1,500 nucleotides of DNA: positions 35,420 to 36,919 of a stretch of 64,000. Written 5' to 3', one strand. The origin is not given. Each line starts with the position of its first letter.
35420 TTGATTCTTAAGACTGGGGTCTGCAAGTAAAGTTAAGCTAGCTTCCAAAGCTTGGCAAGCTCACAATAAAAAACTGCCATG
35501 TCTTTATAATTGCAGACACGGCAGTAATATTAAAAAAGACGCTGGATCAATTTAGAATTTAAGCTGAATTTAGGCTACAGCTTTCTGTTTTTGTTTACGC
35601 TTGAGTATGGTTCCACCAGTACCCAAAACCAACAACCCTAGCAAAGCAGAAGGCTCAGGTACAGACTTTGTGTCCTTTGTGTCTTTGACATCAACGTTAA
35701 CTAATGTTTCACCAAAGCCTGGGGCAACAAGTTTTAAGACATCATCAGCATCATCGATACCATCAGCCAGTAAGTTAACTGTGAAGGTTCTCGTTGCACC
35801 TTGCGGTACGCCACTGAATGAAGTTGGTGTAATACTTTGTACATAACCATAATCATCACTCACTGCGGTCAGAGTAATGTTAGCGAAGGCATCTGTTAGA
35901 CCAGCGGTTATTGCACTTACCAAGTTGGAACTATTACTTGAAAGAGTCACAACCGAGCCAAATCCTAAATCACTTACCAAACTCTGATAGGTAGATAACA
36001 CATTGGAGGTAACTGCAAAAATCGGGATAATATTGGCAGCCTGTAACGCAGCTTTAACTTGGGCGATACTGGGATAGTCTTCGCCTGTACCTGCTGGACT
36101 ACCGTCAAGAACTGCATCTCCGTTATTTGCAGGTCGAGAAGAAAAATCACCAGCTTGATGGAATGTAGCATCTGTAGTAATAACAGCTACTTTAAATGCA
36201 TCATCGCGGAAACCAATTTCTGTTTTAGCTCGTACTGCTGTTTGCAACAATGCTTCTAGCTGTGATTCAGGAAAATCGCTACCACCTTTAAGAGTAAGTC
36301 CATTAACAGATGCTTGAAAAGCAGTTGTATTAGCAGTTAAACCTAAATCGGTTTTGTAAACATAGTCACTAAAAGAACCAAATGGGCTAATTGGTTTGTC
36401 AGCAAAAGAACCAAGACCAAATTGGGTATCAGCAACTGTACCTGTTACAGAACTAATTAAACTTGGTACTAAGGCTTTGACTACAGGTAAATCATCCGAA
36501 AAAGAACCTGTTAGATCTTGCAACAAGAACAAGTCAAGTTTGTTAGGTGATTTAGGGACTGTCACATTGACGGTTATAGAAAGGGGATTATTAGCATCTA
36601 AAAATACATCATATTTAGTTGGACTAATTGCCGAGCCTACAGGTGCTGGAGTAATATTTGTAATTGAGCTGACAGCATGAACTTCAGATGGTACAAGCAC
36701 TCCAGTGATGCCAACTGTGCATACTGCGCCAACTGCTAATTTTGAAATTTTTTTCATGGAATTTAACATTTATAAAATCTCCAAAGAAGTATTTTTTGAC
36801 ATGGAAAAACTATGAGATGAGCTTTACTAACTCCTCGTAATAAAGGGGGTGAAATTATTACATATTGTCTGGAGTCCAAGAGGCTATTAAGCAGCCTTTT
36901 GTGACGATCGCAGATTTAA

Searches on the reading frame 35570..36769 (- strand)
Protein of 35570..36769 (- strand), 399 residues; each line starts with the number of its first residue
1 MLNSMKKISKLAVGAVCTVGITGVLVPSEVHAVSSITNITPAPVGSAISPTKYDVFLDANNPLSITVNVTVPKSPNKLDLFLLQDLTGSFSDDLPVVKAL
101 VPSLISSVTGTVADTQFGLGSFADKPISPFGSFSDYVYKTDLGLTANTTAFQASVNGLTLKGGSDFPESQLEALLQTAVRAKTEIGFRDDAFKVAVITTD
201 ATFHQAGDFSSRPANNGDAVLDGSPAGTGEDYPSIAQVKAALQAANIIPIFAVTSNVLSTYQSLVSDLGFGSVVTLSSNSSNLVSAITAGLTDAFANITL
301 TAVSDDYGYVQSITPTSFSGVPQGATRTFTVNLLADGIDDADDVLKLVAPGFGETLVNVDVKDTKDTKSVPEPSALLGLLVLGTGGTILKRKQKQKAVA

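Call 73: search_protein_families(library=pfam, proteins=[window:35570-36769:-], max_evalue=0.00001)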
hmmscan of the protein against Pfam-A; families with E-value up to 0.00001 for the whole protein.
window:35570-36769:- (399 aa): 2 families
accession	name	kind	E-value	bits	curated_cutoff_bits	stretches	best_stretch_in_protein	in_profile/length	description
PF00362.24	Integrin_beta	-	6.8e-38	131.2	24.8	1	78-289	6-239/248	Integrin beta chain VWA domain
PF24909.1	vWA_SIBA-E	-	7.5e-17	62.1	27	1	48-201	3-147/284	Integrin beta-like protein A-E, vWA-like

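Call 97: search_protein_families(library=pfam, proteins=[window:35570-36769:-], max_evalue=0.1)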
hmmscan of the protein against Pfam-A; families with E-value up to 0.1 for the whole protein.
window:35570-36769:- (399 aa): 5 families
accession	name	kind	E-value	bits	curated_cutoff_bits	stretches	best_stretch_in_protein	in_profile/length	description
PF00362.24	Integrin_beta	-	6.8e-38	131.2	24.8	1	78-289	6-239/248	Integrin beta chain VWA domain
PF24909.1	vWA_SIBA-E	-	7.5e-17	62.1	27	2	48-201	3-147/284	Integrin beta-like protein A-E, vWA-like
PF25106.1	VWA_4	-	4e-05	23.7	27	1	81-180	3-90/169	von Willebrand factor A domain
PF00092.34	VWA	-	0.00079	20.1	23.8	1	79-205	1-117/174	von Willebrand factor type A domain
PF07589.16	PEP-CTERM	-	0.0087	16.6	20.7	1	369-392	1-24/24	PEP-CTERM motif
